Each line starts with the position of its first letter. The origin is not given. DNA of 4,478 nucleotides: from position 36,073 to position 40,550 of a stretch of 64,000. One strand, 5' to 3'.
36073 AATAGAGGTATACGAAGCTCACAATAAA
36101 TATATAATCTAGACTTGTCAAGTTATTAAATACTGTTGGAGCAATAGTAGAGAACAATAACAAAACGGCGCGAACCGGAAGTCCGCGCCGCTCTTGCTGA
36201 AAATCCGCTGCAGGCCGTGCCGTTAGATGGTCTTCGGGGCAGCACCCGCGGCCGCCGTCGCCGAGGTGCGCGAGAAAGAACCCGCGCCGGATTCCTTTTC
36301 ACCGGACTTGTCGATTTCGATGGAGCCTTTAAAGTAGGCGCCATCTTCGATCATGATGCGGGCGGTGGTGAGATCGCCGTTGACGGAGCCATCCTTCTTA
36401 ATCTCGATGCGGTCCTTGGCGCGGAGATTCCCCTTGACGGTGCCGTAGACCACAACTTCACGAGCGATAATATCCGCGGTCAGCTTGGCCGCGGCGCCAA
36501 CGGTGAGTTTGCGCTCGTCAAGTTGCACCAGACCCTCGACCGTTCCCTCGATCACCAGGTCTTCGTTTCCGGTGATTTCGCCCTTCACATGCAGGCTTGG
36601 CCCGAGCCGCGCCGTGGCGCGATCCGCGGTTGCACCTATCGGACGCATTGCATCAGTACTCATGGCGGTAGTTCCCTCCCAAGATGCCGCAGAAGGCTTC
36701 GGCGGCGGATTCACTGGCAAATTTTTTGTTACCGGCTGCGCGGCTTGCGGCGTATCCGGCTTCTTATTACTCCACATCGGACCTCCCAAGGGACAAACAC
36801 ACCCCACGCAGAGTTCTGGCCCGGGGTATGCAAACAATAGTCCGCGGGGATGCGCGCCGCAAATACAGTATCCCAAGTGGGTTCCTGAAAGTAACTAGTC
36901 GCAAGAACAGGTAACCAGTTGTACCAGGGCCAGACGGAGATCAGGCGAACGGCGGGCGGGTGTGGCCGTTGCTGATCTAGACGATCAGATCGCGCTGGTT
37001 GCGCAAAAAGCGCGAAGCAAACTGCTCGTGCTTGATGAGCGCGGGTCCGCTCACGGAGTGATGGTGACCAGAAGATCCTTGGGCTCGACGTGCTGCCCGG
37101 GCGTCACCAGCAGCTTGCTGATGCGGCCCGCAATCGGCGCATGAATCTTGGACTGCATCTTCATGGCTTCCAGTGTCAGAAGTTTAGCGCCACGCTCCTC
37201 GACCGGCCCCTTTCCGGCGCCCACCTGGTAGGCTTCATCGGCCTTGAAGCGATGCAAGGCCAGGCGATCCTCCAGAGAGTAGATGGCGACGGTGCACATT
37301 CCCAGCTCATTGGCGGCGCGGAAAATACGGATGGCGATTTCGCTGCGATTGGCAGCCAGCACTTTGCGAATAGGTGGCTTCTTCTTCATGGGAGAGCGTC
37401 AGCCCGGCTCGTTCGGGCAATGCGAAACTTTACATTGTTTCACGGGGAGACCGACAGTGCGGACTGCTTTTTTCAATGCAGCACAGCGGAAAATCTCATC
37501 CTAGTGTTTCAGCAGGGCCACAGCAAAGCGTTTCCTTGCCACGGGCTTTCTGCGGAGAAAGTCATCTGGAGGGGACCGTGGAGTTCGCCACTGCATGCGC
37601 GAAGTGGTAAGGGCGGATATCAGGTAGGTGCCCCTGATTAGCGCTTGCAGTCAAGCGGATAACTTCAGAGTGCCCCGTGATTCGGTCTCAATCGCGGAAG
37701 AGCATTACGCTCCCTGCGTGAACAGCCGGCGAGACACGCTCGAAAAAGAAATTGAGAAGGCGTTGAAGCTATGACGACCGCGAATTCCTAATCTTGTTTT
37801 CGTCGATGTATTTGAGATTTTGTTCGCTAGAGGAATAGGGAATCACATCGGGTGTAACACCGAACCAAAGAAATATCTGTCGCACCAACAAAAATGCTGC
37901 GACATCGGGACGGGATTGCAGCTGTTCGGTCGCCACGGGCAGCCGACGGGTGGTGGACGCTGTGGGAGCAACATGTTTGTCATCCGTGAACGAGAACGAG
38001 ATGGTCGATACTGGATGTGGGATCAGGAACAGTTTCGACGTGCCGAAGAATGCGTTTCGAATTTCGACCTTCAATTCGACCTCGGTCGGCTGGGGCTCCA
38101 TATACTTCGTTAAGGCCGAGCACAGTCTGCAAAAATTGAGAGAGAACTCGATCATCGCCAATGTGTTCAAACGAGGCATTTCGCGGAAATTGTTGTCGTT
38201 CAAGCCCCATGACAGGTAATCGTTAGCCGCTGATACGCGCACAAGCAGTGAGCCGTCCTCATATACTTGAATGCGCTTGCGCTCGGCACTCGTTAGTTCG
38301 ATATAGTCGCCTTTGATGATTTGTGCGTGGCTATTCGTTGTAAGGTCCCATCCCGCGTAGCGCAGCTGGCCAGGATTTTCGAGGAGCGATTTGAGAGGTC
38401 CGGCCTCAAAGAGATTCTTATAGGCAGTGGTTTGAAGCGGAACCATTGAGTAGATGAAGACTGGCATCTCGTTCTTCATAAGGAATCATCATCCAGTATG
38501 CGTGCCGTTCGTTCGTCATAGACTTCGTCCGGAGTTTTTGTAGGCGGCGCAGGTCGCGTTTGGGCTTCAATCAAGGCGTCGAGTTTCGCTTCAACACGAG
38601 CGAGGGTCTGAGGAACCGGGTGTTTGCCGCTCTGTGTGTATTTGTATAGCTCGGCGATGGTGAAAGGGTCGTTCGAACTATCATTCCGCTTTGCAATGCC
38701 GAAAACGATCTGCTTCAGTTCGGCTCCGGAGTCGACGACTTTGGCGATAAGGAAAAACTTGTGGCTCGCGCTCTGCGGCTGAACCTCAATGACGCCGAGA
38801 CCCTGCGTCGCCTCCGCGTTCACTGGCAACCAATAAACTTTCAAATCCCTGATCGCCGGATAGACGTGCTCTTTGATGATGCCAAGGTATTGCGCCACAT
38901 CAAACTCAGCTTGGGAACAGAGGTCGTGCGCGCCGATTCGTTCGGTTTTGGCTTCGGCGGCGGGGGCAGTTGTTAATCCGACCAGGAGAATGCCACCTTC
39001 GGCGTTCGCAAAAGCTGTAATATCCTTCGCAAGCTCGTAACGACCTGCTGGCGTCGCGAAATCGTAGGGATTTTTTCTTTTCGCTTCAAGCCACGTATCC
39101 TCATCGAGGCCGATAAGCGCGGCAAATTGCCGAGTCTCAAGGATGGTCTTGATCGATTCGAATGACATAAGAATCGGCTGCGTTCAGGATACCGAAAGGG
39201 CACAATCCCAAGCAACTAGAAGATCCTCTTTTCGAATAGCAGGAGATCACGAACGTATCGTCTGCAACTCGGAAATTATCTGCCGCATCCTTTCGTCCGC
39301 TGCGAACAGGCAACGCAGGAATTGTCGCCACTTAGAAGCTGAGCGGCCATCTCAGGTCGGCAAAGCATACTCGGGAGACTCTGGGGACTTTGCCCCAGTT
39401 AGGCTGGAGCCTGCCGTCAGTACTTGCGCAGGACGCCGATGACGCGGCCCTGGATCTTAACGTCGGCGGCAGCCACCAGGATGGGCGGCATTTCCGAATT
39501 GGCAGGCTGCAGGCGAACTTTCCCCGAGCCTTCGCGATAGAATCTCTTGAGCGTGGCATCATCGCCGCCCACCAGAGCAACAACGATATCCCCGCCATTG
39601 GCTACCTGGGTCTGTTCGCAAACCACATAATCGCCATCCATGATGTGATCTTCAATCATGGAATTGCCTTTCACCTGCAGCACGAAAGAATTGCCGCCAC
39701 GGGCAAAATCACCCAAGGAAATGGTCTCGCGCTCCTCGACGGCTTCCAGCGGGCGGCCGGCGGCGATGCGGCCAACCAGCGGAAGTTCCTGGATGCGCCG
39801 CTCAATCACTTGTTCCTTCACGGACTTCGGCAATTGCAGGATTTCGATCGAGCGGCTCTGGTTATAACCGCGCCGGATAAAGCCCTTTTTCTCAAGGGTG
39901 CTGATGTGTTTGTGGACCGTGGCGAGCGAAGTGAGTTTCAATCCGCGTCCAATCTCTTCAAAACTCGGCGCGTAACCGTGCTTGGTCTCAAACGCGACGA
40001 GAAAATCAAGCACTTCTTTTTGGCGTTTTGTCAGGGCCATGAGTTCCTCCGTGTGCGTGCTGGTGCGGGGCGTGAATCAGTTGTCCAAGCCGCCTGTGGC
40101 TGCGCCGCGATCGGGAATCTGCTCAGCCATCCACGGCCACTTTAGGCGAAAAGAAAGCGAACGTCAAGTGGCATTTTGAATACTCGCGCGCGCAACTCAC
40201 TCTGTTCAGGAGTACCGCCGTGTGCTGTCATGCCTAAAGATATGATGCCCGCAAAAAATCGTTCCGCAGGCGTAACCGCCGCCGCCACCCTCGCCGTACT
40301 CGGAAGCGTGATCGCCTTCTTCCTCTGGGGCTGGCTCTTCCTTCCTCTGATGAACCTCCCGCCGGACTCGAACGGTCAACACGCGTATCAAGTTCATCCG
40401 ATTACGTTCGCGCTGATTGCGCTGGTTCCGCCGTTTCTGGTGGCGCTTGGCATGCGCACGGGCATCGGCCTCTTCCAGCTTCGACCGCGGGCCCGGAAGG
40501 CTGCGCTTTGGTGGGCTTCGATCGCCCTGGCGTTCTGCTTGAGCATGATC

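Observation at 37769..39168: Two-gene Schlafen/AlbA_2 module immediately downstream of lexA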

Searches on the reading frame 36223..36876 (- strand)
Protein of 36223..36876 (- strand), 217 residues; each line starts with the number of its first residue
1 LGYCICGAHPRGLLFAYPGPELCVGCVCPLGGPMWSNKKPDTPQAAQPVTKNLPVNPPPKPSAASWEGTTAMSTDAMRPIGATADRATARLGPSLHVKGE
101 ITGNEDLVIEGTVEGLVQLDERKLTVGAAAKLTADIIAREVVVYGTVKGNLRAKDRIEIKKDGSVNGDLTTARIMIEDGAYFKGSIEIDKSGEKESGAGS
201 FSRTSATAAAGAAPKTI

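Call 4: search_protein_families(library=pfam, proteins=[window:36223-36876:-], max_evalue=1)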
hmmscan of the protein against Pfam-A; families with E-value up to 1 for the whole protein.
window:36223-36876:- (217 aa): 1 family
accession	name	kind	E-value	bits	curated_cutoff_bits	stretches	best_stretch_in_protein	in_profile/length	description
PF04519.19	Bactofilin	-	8.4e-24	84.1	27.9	1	91-186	3-97/98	Polymer-forming cytoskeletal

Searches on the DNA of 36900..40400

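Call 79: search_rna_families(source=window, start=36900, end=40400, threshold=evalue, max_evalue=0.1)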
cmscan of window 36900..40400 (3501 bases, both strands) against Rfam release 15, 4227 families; matches with E-value up to 0.1: 0.
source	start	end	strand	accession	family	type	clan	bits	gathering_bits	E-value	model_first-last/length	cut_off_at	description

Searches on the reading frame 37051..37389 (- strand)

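Call 4: search_protein_families(library=pfam, proteins=[window:37051-37389:-], max_evalue=1)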
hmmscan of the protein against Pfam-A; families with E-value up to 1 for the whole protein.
window:37051-37389:- (112 aa): 5 families
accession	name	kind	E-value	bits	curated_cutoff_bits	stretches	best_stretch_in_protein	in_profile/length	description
PF00289.28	Biotin_carb_N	-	1.2e-14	55.2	25.5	1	7-60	2-55/110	Biotin carboxylase, N-terminal domain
PF00364.28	Biotin_lipoyl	-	3.1e-09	37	22.1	1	66-110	29-73/73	Biotin-requiring enzyme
PF13533.13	Biotin_lipoyl_2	-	3.1e-05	24.1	29.8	1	81-110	2-31/32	Biotin-lipoyl like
PF13437.12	HlyD_3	-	0.00014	23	22.2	1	81-112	1-32/106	HlyD family secretion protein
PF16576.10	HlyD_D23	-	0.008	15.9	30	1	74-111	103-140/214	Barrel-sandwich domain of CusB or HlyD membrane-fusion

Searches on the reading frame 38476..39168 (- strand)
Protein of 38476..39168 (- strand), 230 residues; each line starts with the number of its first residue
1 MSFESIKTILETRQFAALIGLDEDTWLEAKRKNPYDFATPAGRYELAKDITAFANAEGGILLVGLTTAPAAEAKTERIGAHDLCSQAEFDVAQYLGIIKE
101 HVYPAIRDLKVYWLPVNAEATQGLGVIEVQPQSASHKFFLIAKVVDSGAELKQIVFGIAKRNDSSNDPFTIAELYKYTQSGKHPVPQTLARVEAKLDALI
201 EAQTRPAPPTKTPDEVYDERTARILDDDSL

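Call 4: search_protein_families(library=pfam, proteins=[window:38476-39168:-], max_evalue=1)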
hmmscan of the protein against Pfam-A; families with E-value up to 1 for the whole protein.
window:38476-39168:- (230 aa): 1 family
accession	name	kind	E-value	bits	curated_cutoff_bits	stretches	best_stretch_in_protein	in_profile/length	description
PF04326.19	SLFN_AlbA_2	-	8.6e-07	29.9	25.3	1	23-167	1-115/118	Schlafen, AlbA_2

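Call 5: search_protein_families(library=padloc, proteins=[window:38476-39168:-], max_evalue=1)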
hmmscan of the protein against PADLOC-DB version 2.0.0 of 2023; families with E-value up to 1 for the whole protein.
window:38476-39168:- (230 aa): 0 families

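Call 6: search_protein_families(library=ncbifam, proteins=[window:38476-39168:-], max_evalue=1)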
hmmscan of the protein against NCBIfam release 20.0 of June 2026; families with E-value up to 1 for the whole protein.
window:38476-39168:- (230 aa): 0 families

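Call 8: find_homologous_proteins(query=window:38476-39168:-)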
Query window:38476-39168:- (230 aa): 88 proteins with E <= 0.001 among 1016 candidates.
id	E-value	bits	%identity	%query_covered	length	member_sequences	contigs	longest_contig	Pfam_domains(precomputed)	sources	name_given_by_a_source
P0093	1.9e-146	503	100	100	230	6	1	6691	PF04326.20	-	-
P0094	3.7e-134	463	91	100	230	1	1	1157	PF04326.20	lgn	-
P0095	7.3e-129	446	88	100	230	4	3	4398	PF04326.20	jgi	-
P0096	1.1e-127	442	88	100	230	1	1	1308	PF04326.20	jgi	jgi:hypothetical protein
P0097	4.4e-125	433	85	100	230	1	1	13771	PF04326.20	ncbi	ncbi:MAG: ATP-binding protein [Candidatus Acidiferrales bacterium]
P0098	1.0e-124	432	86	100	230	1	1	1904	PF04326.20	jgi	jgi:hypothetical protein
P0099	3.4e-124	431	83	100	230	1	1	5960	PF04326.20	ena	-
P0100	4.0e-124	430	84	100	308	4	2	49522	PF04326.20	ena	-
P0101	4.5e-123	427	84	100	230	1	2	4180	PF04326.20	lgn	-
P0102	1.8e-121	422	85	100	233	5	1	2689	PF04326.20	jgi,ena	-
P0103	1.3e-120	419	81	100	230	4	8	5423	PF04326.20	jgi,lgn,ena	jgi:hypothetical protein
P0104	2.7e-120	418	85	100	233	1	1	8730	-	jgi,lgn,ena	-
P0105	3.9e-120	417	86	100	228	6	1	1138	-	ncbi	-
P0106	2.5e-119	415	80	100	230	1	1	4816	PF04326.20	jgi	jgi:hypothetical protein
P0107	9.7e-116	403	82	100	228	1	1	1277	PF04326.20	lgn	-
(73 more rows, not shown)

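Call 32: search_solved_structures(query=A3, max_evalue=1, show_alignments=2)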
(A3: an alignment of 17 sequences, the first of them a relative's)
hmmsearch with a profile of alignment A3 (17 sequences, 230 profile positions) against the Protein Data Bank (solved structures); distinct sequences matched with E-value up to 1: 14.
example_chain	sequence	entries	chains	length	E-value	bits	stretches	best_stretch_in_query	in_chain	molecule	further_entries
9ylu_A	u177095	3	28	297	0.03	16.7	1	37-93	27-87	CbCash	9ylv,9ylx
7lrc_A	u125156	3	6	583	0.048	16.1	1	46-70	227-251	Schlafen family member 12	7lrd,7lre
7cux_A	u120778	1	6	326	0.05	16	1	46-71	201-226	Schlafen family member 5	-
7eg0_B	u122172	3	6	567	0.051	16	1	47-70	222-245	Schlafen family member 12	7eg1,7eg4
7q3z_B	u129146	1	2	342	0.055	15.9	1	46-71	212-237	Schlafen family member 5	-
6rr9_A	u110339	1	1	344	0.055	15.9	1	46-71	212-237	Schlafen family member 5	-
9nyy_A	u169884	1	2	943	0.12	14.8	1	46-69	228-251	Protein SLFN14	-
9cf0_P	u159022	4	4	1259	0.12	14.8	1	12-117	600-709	Maltose/maltodextrin-binding periplasmic protein,Parasitella parasitica Fanzor 1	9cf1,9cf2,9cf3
9jr9_A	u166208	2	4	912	0.17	14.3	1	48-69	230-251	Protein SLFN14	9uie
9jn9_A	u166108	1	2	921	0.19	14.2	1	48-69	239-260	Protein SLFN14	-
7ppj_A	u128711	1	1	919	0.25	13.7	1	46-70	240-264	Schlafen family member 5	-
2cqz_A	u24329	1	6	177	0.52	12.7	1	173-216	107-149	177aa long hypothetical protein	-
5yd0_A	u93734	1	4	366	0.52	12.7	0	50-69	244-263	Schlafen 8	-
2mkl_C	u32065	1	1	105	0.7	12.3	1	86-124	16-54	Novel antigen receptor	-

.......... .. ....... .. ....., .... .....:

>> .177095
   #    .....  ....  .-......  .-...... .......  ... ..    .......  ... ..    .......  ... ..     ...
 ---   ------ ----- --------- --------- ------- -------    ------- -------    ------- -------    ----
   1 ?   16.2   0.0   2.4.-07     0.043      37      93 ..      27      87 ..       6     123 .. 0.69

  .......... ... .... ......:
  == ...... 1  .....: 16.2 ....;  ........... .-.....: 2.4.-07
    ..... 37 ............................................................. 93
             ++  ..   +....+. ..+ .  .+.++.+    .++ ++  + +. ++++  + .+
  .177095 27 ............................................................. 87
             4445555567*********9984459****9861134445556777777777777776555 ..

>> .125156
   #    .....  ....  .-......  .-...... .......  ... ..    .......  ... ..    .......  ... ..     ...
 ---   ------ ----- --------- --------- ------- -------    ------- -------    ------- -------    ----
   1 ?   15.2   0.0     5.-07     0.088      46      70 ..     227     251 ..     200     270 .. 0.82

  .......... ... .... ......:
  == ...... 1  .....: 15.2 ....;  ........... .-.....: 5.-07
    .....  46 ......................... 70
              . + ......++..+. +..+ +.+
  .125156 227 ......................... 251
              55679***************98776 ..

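Call 38: predict_structure(alignment_id=A3)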
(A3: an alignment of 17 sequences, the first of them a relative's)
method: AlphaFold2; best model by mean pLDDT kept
length: 230 residues; sequences in the alignment: 17
mean_pLDDT: 77.3   pTM: 0.70
mean pLDDT of the five models: 77.3, 73.5, 72.5, 71.5, 71.0
residues with pLDDT >= 90: 95; 70-90: 50; 50-70: 61; < 50: 24
segments of 3 or more residues with pLDDT < 50: 146-152, 162-164, 181-183, 205-211, 228-230
pLDDT, mean of each block of 10 residues (from residue 1): 91 95 92 90 88 89 95 88 95 93 89 94 96 80 53 53 53 55 53 63 52 65 58
secondary structure, 60 per line:
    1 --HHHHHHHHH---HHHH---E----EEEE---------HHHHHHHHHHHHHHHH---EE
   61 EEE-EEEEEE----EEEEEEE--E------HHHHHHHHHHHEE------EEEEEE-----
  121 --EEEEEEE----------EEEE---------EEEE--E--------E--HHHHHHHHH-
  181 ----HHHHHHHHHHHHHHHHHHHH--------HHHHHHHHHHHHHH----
elements in order: H3-11 H15-18 E27-30 H40-55 E59-63 E65-70 E75-81 H91-101 E110-115 E123-129 E140-143 E153-156 H171-179 H185-204 H213-226

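Call 42: fold_search(model_id=the predicted structure, library=pdb)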
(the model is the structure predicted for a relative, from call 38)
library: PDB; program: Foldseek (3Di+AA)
matches with E <= 10: 360; with E <= 0.001: 3
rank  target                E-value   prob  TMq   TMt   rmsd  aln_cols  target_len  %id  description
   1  2kyy_MODEL_1_A        2.2e-04  1.00  0.37  0.52   8.2       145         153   19  Solution NMR Structure of the N-terminal Domain of Putative ATP-dependent DNA Helicase RecG-related Protein fr (released 2010-08-11)
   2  7fex                  7.9e-04  0.99  0.29  0.22  13.0       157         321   21  Crystal structure of Sus scrofa Schlafen11 N-terminal domain (2.69 A) (released 2023-06-07)
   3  5yd0_A                9.6e-04  1.00  0.32  0.24   6.1       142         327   17  Crystal structure of Schlafen 13 (SLFN13) N'-domain (released 2018-03-28)
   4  5yd0_C                1.2e-03  0.99  0.28  0.22  10.3       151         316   17  Crystal structure of Schlafen 13 (SLFN13) N'-domain (released 2018-03-28)
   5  5yd0_D                1.8e-03  1.00  0.31  0.23   5.5       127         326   22  Crystal structure of Schlafen 13 (SLFN13) N'-domain (released 2018-03-28)
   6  7q3z_B                4.6e-03  0.96  0.28  0.22   7.7       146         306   18  DNA/RNA binding protein (released 2022-01-26)
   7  9nyy_A                5.2e-03  0.66  0.29  0.10  22.3       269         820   16  Nucleic acid bound human SLFN14, State 1 (released 2025-07-09)
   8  7eg0_B                5.6e-03  0.91  0.27  0.13   8.2       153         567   17  Cryo-EM structure of anagrelide-induced PDE3A-SLFN12 complex (released 2021-09-29)
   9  9erd                  1.2e-02  0.89  0.29  0.10  12.5       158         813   16  Human SLFN11 S753D monomer (released 2024-12-11)
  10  9jn9_A                1.2e-02  0.66  0.30  0.10  12.2       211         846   17  Cryo-EM structure of human SLFN14 (released 2025-06-18)
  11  9jr9_B                2.0e-02  0.51  0.30  0.10  22.2       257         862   15  Electronic microscopy structure of human schlafen14-E211A dimer (released 2025-08-06)
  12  7zel_A                2.1e-02  0.66  0.26  0.09  12.5       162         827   18  Human SLFN11 dimer apoenzyme (released 2022-09-28)
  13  6yxx_E4               5.0e-02  0.25  0.23  0.14  11.3       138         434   14  State A of the Trypanosoma brucei mitoribosomal large subunit assembly intermediate (released 2020-10-14)
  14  9r2v_B                1.2e-01  0.05  0.13  0.17  16.1       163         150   14  De novo designed M16 protein fold (released 2025-05-14)
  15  9r2v_A                1.6e-01  0.04  0.12  0.16  16.2       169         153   14  De novo designed M16 protein fold (released 2025-05-14)
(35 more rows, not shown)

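Call 66: search_protein_families(library=phrogs, proteins=[window:38476-39168:-], max_evalue=0.1)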
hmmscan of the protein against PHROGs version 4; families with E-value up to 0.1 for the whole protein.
window:38476-39168:- (230 aa): 1 family
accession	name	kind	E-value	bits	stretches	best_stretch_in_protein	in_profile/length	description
phrog_12156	-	DNA, RNA and nucleotide metabolism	0.0015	18.3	1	23-107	18-91/485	DNA helicase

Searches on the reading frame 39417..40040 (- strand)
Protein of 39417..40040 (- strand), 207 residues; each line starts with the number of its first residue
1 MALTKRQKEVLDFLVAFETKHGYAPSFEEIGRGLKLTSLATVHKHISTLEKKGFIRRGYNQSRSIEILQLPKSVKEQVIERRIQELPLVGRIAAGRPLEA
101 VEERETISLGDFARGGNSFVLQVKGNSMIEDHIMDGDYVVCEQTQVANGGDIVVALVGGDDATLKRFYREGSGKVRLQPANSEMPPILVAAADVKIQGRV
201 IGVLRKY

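Call 4: search_protein_families(library=pfam, proteins=[window:39417-40040:-], max_evalue=1)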
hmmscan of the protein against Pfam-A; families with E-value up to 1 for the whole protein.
window:39417-40040:- (207 aa): 11 families
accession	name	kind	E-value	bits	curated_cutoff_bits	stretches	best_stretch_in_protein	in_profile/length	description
PF00717.28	Peptidase_S24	-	2.3e-29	101.9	23.3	1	87-201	1-116/116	Peptidase S24-like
PF01726.22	LexA_DNA_bind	-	2.2e-19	69.4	23.7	1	2-63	3-64/65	LexA DNA binding domain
PF13412.12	HTH_24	-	0.014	15.4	21.9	1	38-56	30-48/48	Winged helix-turn-helix DNA-binding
PF12802.13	MarR_2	-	0.018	15.7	27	1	3-57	3-52/61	MarR family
PF01047.28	MarR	-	0.041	14.2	24.6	1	38-57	30-49/59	MarR family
PF09339.16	HTH_IclR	-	0.045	14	22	1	26-57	20-50/52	IclR helix-turn-helix domain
PF12840.13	HTH_20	-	0.07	13.5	27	1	24-56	18-49/51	Helix-turn-helix domain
PF13545.12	HTH_Crp_2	-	0.086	13.2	27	1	37-71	34-65/70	Crp-like helix-turn-helix domain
PF08279.18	HTH_11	-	0.092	13.1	25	1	27-54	18-44/55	HTH domain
PF01475.25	FUR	-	0.17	12.5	23.1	1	3-57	6-61/121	Ferric uptake regulator family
PF13730.12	HTH_36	-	0.21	11.8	25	1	3-55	3-55/55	Helix-turn-helix domain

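Call 6: search_protein_families(library=ncbifam, proteins=[window:39417-40040:-], max_evalue=1)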
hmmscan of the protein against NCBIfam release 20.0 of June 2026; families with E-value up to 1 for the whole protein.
window:39417-40040:- (207 aa): 6 families
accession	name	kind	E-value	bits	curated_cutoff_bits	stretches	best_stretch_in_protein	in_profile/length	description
TIGR00498.1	lexA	equivalog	1e-60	204.9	110.95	1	2-206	3-201/203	transcriptional repressor LexA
NF007621.2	PRK10276.1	subfamily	1.7e-14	53.8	110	1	118-204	29-114/115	translesion error-prone DNA polymerase V autoproteolytic subunit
NF053606.1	Sta1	subfamily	0.013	15.5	80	1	21-62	32-71/100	Sta1 family transcriptional regulator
NF005524.0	PRK07168.1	equivalog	0.015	13.8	603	1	127-170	57-100/474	uroporphyrin-III C-methyltransferase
TIGR01884.1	cas_HTH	subfamily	0.068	12.5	60.2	1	28-57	160-188/202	CRISPR-associated CARF protein Csa3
NF053660.1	ORF80_fam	equivalog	0.11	12.4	95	1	25-62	17-53/70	ORF80 family leucine zipper DNA-binding protein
